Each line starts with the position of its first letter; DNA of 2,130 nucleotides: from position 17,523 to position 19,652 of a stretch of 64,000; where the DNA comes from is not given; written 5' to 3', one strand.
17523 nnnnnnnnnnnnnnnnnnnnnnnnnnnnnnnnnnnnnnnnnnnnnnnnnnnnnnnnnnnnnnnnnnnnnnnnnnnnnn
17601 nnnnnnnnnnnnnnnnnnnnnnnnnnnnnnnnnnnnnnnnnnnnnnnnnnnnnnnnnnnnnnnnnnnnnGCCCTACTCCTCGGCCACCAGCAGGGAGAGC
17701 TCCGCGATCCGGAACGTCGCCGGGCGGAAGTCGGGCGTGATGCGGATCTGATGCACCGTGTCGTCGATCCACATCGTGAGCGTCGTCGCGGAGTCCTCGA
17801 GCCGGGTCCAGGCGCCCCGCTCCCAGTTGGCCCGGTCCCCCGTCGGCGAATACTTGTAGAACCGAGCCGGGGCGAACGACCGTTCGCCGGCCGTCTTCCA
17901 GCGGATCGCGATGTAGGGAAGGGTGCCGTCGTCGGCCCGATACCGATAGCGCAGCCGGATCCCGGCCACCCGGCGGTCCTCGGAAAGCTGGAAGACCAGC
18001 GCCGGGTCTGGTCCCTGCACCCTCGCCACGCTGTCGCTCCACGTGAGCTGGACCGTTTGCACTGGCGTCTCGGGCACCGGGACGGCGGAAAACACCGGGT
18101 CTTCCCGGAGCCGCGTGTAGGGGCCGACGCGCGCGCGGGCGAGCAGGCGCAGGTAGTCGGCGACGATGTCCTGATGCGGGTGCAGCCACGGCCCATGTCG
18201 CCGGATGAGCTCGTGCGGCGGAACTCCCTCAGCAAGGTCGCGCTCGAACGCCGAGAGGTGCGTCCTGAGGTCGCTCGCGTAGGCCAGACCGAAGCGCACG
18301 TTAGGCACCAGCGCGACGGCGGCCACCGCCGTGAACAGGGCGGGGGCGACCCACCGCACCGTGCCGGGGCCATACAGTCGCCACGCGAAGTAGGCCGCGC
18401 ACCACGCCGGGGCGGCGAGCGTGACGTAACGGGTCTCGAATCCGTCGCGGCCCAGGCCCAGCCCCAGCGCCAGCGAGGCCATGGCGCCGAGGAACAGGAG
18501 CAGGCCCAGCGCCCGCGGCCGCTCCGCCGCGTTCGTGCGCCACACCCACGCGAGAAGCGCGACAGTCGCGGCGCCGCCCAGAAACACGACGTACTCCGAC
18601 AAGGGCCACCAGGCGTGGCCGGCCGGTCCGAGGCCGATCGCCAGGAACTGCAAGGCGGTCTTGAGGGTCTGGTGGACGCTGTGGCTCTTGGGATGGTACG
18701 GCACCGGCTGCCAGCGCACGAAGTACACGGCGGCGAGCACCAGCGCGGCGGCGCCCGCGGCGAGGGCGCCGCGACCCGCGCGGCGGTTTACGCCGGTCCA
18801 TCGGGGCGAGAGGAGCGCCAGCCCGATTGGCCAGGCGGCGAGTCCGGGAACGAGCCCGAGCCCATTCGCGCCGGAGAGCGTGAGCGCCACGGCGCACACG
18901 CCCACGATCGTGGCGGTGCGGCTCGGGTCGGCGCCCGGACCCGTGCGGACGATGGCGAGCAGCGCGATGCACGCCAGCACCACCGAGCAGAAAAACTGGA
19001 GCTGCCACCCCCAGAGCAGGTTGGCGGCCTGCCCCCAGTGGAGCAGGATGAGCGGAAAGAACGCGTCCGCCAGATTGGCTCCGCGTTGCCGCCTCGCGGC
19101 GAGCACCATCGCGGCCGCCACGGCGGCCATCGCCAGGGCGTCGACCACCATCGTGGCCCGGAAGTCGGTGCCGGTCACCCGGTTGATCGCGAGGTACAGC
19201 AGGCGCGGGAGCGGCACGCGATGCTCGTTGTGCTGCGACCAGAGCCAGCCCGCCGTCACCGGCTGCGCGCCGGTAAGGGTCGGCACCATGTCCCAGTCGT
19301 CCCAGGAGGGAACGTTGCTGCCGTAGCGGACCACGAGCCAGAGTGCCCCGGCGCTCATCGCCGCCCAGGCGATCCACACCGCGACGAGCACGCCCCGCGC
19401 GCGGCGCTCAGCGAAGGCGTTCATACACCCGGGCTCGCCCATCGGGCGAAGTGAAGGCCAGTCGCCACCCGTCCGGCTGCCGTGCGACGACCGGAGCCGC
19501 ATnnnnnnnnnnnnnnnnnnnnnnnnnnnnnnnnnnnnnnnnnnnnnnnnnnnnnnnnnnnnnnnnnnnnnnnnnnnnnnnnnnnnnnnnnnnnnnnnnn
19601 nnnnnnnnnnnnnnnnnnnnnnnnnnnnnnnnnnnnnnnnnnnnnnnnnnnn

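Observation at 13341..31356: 18-kb envelope-glycan locus joining Wzm/Wzt export, GT2/GT4 enzymes, polyprenyl-P-sugar donor enzymes and four GT-C-like proteins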

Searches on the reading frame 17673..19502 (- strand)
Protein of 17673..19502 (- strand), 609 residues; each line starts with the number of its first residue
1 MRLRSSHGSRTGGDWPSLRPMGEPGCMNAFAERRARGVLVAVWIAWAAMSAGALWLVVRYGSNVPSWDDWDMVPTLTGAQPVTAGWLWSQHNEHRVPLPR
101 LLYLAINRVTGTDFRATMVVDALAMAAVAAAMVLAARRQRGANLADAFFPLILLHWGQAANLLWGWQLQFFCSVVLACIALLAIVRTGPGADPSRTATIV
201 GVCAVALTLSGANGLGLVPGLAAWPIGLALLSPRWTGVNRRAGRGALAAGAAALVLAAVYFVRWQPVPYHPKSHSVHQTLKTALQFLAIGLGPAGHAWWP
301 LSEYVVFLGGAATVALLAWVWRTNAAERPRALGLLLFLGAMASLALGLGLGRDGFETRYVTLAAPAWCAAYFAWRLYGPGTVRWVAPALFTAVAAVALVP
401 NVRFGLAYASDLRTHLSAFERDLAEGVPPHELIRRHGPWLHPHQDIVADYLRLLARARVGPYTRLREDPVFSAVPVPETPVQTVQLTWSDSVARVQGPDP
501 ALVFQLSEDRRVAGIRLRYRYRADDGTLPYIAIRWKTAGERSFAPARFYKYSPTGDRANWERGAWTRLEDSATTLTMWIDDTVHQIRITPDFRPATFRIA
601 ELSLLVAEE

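Call 5: search_protein_families(library=pfam, proteins=[window:17673-19502:-], max_evalue=0.01)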
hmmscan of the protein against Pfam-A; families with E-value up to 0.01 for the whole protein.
window:17673-19502:- (609 aa): 1 family
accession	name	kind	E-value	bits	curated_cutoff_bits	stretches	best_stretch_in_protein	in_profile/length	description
PF04612.17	T2SSM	-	0.0097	16.6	27.8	1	231-268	4-40/160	Type II secretion system (T2SS), protein M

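Call 7: search_protein_families(library=ncbifam, proteins=[window:17673-19502:-], max_evalue=0.01)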
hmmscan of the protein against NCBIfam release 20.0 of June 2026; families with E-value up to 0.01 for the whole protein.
window:17673-19502:- (609 aa): 0 families

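Call 23: search_protein_families(library=pfam, proteins=[window:17673-19424:-], max_evalue=1)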
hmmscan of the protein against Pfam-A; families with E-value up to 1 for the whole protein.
window:17673-19424:- (583 aa): 1 family
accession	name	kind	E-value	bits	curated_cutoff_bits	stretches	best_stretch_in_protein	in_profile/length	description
PF04612.17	T2SSM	-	0.0092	16.6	27.8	1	205-242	4-40/160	Type II secretion system (T2SS), protein M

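Call 37: find_homologous_proteins(query=window:17673-19424:-, max_evalue=0.00001)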
Query window:17673-19424:- (583 aa): 250 proteins with E <= 0.00001 among 8000 candidates; the best 120 are listed.
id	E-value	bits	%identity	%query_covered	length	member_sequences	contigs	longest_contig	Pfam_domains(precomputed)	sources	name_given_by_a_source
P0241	0.0e+0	1313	100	100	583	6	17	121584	-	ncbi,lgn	-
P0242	0.0e+0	1065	82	100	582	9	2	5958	-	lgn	-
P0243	0.0e+0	1063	80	100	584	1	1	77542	-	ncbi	ncbi:MAG: hypothetical protein ACTHM9_03520 [Gemmatimonadales bacterium]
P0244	0.0e+0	1054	79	100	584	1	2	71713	-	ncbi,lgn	-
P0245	1.4e-241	821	63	100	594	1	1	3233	-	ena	-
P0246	4.7e-240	816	65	99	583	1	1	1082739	-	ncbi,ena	-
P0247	4.6e-236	803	64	100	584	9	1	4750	-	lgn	-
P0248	1.7e-234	798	64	97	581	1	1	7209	-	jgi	jgi:hypothetical protein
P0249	1.9e-228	778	64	96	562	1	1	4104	-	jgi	jgi:hypothetical protein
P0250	2.0e-228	778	64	95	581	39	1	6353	-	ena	-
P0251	8.8e-228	776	63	99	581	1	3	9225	-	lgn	-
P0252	1.2e-227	775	63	100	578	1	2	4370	-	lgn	-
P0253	1.5e-227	775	64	97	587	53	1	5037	-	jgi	jgi:hypothetical protein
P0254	3.1e-227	774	63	97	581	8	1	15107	-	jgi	jgi:hypothetical protein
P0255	4.0e-227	773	63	98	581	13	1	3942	-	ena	-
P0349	1.2e-158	547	50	97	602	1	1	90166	-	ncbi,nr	ncbi:MAG: hypothetical protein M9894_28375 [Planctomycetes bacterium]|nr:hypothetical protein [Planc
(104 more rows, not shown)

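Call 42: search_solved_structures(query=A2, max_evalue=10)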
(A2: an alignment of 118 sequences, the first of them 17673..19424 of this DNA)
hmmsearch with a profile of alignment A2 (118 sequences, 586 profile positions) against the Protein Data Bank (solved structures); distinct sequences matched with E-value up to 10: 4.
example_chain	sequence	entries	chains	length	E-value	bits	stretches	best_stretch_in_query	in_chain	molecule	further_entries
8xx8_A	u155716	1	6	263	0.081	14.4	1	272-371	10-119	Rhodopsin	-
8qrz_A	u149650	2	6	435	0.65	11.4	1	419-459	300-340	Sugar phosphate isomerase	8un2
3u9j_A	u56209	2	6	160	1.9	9.8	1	352-400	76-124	F-box/LRR-repeat protein 5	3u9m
3v5x_A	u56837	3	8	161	1.9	9.8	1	352-400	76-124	F-box/LRR-repeat protein 5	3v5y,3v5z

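Call 53: find_related_loci(query=A2, collection=genome_contigs, flank=10000)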
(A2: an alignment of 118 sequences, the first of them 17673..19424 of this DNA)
Query A2 (583 aa) in genome_contigs; peptide patterns used: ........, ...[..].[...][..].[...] (x = any residue, [..] = any of these).
85 stretches matched a pattern; 81 encode a relative of the query (tblastn E <= 1e-3); the best 80 are kept; 80 distinct loci.
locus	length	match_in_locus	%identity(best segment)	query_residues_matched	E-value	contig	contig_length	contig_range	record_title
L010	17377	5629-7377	80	1-583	0e+0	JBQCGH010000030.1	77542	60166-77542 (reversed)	MAG: Gemmatimonadales bacterium isolate bin251 k141_1713149, whole genome shotgun sequence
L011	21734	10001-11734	65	7-583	0e+0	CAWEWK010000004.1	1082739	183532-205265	MAG: uncultured Gemmatimonadales bacterium isolate MFD09212.bin.1.36 genome assembly, contig: contig_13121, whole genome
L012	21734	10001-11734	62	5-582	0e+0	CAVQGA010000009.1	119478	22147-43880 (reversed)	MAG: uncultured Gemmatimonadales bacterium isolate MFD08416.bin.1.3 genome assembly, contig: contig_30359, whole genome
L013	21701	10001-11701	64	17-582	0e+0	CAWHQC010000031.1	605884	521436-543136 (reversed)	MAG: uncultured Gemmatimonadales bacterium isolate MFD08416.bin.2.45 genome assembly, contig: contig_9317, whole genome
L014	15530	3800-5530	59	8-583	0e+0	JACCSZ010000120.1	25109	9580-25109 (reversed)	MAG: Gemmatimonadales bacterium isolate MGR_bin61 SD2897-2912_k127_8847754, whole genome shotgun sequence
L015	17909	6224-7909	62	23-583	0e+0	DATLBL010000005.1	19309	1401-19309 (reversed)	MAG TPA_asm: Gemmatimonadales bacterium isolate SMAG_U14297 k141_750295, whole genome shotgun sequence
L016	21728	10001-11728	64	8-582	0e+0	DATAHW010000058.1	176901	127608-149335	MAG TPA_asm: Gemmatimonadales bacterium isolate SMAG_U6867 k141_2818414, whole genome shotgun sequence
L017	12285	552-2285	60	8-583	0e+0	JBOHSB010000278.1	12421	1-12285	MAG: Gemmatimonadales bacterium isolate TC-S_metawrap_bin.265 k127_390799, whole genome shotgun sequence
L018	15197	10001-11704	64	17-583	0e+0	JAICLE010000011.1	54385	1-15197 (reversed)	MAG: Gemmatimonadales bacterium isolate GZL_HY_2_bin.118 k141_2195360_length_54385_cov_16.3224, whole genome shotgun seq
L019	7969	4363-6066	61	17-583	0e+0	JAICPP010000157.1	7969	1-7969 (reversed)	MAG: Gemmatimonadales bacterium isolate TY_FP_2_bin.28 k141_1398017_length_7969_cov_11.0000, whole genome shotgun sequen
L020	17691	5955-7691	62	5-583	0e+0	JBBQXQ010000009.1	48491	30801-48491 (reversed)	MAG: Gemmatimonadales bacterium isolate Co_metawrap_2123 Cmw_2123_k141_21725153_length_48491_cov_11.0000, whole genome s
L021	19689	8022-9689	62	29-583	0e+0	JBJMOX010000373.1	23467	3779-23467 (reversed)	MAG: Gemmatimonadales bacterium isolate H1_18_all_fractions_conc_3_68_14 k255_6710690, whole genome shotgun sequence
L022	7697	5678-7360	62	23-582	0e+0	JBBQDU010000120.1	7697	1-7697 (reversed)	MAG: Gemmatimonadales bacterium isolate Co_metawrap_1143 Cmw_1143_k141_6082860_length_7697_cov_11.3589, whole genome sho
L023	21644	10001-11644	65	34-580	0e+0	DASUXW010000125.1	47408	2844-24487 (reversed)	MAG TPA_asm: Gemmatimonadales bacterium isolate SMAG_U1879 k141_1237491, whole genome shotgun sequence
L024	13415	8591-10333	59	4-583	0e+0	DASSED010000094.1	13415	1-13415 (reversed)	MAG TPA_asm: Gemmatimonadales bacterium isolate SMAG_U968 k141_1235781, whole genome shotgun sequence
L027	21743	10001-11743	46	14-582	2e-159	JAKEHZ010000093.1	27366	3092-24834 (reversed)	MAG: Acidobacteria bacterium isolate PMV_8.33 PMV_8.33.k101_166358, whole genome shotgun sequence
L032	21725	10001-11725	47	18-583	4e-144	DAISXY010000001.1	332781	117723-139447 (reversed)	MAG TPA_asm: Chthoniobacterales bacterium isolate CTOTU9909 NODE_1_length_332781_cov_7.206605, whole genome shotgun sequ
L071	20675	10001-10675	30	30-266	2e-12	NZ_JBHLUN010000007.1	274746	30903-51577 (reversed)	Roseomonas elaeocarpi strain TBRC 5777 GCM70007136_7, whole genome shotgun sequence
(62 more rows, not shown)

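Call 58: predict_structure(alignment_id=A2)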
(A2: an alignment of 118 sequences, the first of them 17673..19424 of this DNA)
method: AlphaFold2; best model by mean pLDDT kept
length: 583 residues; sequences in the alignment: 118
mean_pLDDT: 95.9   pTM: 0.93
mean pLDDT of the five models: 95.9, 95.6, 95.0, 94.7, 94.2
residues with pLDDT >= 90: 550; 70-90: 31; 50-70: 2; < 50: 0
segments of 3 or more residues with pLDDT < 50: none
pLDDT, mean of each block of 10 residues (from residue 1): 80 97 98 96 96 96 95 98 96 98 98 96 98 94 97 98 93 98 97 98 95 93 98 95 90 95 90 89 97 97 98 98 89 96 98 96 97 97 97 98 98 95 97 96 97 97 97 97 98 97 97 97 95 93 96 98 97 98 85
secondary structure, 60 per line:
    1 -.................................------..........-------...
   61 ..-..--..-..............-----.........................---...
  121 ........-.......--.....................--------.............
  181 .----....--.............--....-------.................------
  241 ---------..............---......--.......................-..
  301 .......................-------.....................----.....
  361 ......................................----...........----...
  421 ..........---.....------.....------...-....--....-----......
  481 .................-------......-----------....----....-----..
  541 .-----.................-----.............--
elements in order: H2-34 H41-50 H58-62 H71-84 H90-114 H118-128 H130-136 H139-159 H168-181 H186-189 H192-204 H207-210 H218-234 H250-263 H267-272 H275-297 H299-323 H331-351 H356-398 H403-413 H418-430 H434-438 E445-449 E456-458 E460-463 E466-469 E475-497 E505-510 E522-525 E547-563 E569-581

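Call 61: search_protein_families(library=pfam, proteins=[L071:2425-3366:+, L071:3368-4651:+, L071:4449-5225:+, L071:5289-9845:+, L071:9848-12130:+, L071:12355-13371:+, L071:13137-14690:+, L071:14687-15670:+, L071:15661-17364:-, L071:18772-20148:-], max_evalue=0.001)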
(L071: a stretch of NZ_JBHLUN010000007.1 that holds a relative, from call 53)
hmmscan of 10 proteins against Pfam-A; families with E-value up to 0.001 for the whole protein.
L071:2425-3366:+ (313 aa): 5 families
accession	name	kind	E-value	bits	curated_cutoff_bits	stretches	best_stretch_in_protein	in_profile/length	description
PF01370.27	Epimerase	-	1.7e-19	70.7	20.9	1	8-214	1-239/240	NAD dependent epimerase/dehydratase family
PF01073.25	3Beta_HSD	-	6.3e-10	39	22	1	9-121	1-118/280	3-beta hydroxysteroid dehydrogenase/isomerase family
PF13460.12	NAD_binding_10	-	1.1e-09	38.8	27.2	1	12-154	1-144/184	NAD(P)H-binding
PF04321.23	RmlD_sub_bind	-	1.7e-06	27.8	27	1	7-237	2-235/287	RmlD substrate binding domain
PF05368.20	NmrA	-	0.00011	22.3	27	1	5-243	2-244/298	NmrA-like family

L071:3368-4651:+ (427 aa): 14 families
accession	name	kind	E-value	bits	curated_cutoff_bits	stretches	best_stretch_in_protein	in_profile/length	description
PF01593.30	Amino_oxidase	-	3.7e-38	132.4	19.8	1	13-405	3-421/443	Flavin containing amine oxidoreductase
PF01266.30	DAO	-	1.7e-15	57.9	27.9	1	3-38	1-37/353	FAD dependent oxidoreductase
PF13450.12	NAD_binding_8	-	7.5e-14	52.2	21.9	1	6-71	1-68/68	NAD(P)-binding Rossmann-like domain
PF00070.33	Pyr_redox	-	2.1e-07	31.8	22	0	4-37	2-35/82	Pyridine nucleotide-disulphide oxidoreductase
PF00890.30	FAD_binding_2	-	2.8e-07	30.5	20.4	1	3-40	1-37/414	FAD binding domain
PF03486.20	HI0933_like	-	1.8e-06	28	50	1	3-37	2-36/244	HI0933-like protein Rossmann domain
PF12831.13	FAD_oxidored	-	2e-05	24.5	27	1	3-41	1-39/416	FAD dependent oxidoreductase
PF01946.23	Thi4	-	0.00011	22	26.2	1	2-40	18-57/235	Thi4 family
PF03446.21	NAD_binding_2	-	0.00013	22.5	21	1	3-32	1-30/161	NAD binding domain of 6-phosphogluconate dehydrogenase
PF07992.20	Pyr_redox_2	-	0.00029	20.8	26.1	0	3-32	2-31/291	Pyridine nucleotide-disulphide oxidoreductase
PF02558.23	ApbA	-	0.00035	20.7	22.2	1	4-30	1-27/150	Ketopantoate reductase PanE/ApbA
PF13454.12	NAD_binding_9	-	0.00067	20.1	21.8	0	5-42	1-42/155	FAD-NAD(P)-binding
PF05834.18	Lycopene_cycl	-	0.00067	19.3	23.4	0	3-30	1-28/380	Lycopene cyclase protein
PF02737.24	3HCDH_N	-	0.00086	19.7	22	0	4-34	2-32/180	3-hydroxyacyl-CoA dehydrogenase, NAD binding domain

L071:4449-5225:+ (258 aa): 1 family
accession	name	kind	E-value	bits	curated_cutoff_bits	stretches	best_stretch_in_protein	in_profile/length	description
PF04138.20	GtrA_DPMS_TM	-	6.2e-15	55.9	26.1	1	126-246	1-117/117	GtrA/DPMS, transmembrane domain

L071:5289-9845:+ (1518 aa): 5 families
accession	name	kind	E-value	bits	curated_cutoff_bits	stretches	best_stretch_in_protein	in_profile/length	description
PF05045.17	RgpF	-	4.2e-50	171.3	25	1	1224-1445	271-499/503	Rhamnan synthesis protein F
PF13578.12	Methyltransf_24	-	6.9e-22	78.8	26.3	1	80-202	1-105/105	Methyltransferase domain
PF00535.33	Glycos_transf_2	-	1e-18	68.2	23.3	1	538-662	1-126/168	Glycosyl transferase family 2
PF13692.12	Glyco_trans_1_4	-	7.6e-18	65.6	27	1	996-1134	3-142/142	Glycosyl transferases group 1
PF13641.12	Glyco_tranf_2_3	-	4e-08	34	27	1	535-754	1-216/230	Glycosyltransferase like family 2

L071:9848-12130:+ (760 aa): 0 families

L071:12355-13371:+ (338 aa): 5 families
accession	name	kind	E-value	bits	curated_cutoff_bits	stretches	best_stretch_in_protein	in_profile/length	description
PF00535.33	Glycos_transf_2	-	1.6e-29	103.4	23.3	1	40-208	1-167/168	Glycosyl transferase family 2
PF13641.12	Glyco_tranf_2_3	-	4.1e-16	60.1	27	1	38-242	2-210/230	Glycosyltransferase like family 2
PF10111.15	Glyco_tranf_2_2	-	1.5e-11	44.7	27.3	1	40-249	1-221/276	Glycosyltransferase like family 2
PF13632.12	Glyco_trans_2_3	-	5.5e-11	43.1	27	1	119-240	1-120/198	Glycosyl transferase family group 2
PF13506.12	Glyco_transf_21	-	9e-07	28.9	21.7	1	108-257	22-168/174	Glycosyl transferase family 21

L071:13137-14690:+ (517 aa): 6 families
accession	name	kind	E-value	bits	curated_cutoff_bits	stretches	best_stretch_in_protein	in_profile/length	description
PF00534.26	Glycos_transf_1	-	6.6e-25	88.1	26.4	1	329-489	13-165/172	Glycosyl transferases group 1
PF13692.12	Glyco_trans_1_4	-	1.2e-23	84.4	27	1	333-479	3-139/142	Glycosyl transferases group 1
PF20706.3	GT4-conflict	-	3.1e-13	49.9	26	1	316-458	181-323/385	Family 4 Glycosyltransferase in conflict systems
PF13439.12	Glyco_transf_4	-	2.6e-12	47.5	28.5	1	92-205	1-103/170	Glycosyltransferase Family 4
PF13524.12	Glyco_trans_1_2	-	1.5e-07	31.9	25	1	364-510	12-143/144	Glycosyl transferase-like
PF13579.12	Glyco_trans_4_4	-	9.6e-06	26.5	29.7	1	93-209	1-105/158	Glycosyl transferase 4-like domain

L071:14687-15670:+ (327 aa): 7 families
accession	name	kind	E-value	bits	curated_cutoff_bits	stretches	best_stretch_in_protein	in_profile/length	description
PF01370.27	Epimerase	-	4.4e-55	187.1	20.9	1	25-254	2-240/240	NAD dependent epimerase/dehydratase family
PF16363.11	GDP_Man_Dehyd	-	1.2e-37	130.5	27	1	26-309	2-323/332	GDP-mannose 4,6 dehydratase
PF13460.12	NAD_binding_10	-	1.1e-15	58.4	27.2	1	28-187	1-144/184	NAD(P)H-binding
PF04321.23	RmlD_sub_bind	-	1.3e-15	57.7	27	1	25-319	4-282/287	RmlD substrate binding domain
PF01073.25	3Beta_HSD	-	1.7e-15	57.3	22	1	25-241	1-228/280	3-beta hydroxysteroid dehydrogenase/isomerase family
PF02719.21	Polysacc_synt_2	-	2.5e-06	27.4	20.2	1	26-267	3-242/293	Polysaccharide biosynthesis protein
PF05368.20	NmrA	-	0.00037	20.6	27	1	25-92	6-78/298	NmrA-like family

L071:15661-17364:- (567 aa): 2 families
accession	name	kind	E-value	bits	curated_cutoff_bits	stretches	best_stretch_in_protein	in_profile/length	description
PF13692.12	Glyco_trans_1_4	-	1.1e-21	78.1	27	1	385-521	2-142/142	Glycosyl transferases group 1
PF13524.12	Glyco_trans_1_2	-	1.9e-09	38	25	1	415-543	10-136/144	Glycosyl transferase-like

L071:18772-20148:- (458 aa): 6 families
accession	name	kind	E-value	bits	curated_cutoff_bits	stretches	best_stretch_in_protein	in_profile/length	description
PF00534.26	Glycos_transf_1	-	7.2e-32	110.7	26.4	1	266-430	5-171/172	Glycosyl transferases group 1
PF13692.12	Glyco_trans_1_4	-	8.7e-30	104.3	27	1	278-416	3-141/142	Glycosyl transferases group 1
PF13439.12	Glyco_transf_4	-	6.7e-19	69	28.5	1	102-246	11-161/170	Glycosyltransferase Family 4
PF13579.12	Glyco_trans_4_4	-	7.7e-17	62.5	29.7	1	100-243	8-150/158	Glycosyl transferase 4-like domain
PF13477.12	Glyco_trans_4_2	-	2.1e-14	54.3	23.4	1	85-203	2-117/139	Glycosyl transferase 4-like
PF13524.12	Glyco_trans_1_2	-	7.8e-08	32.8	25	1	295-445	6-142/144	Glycosyl transferase-like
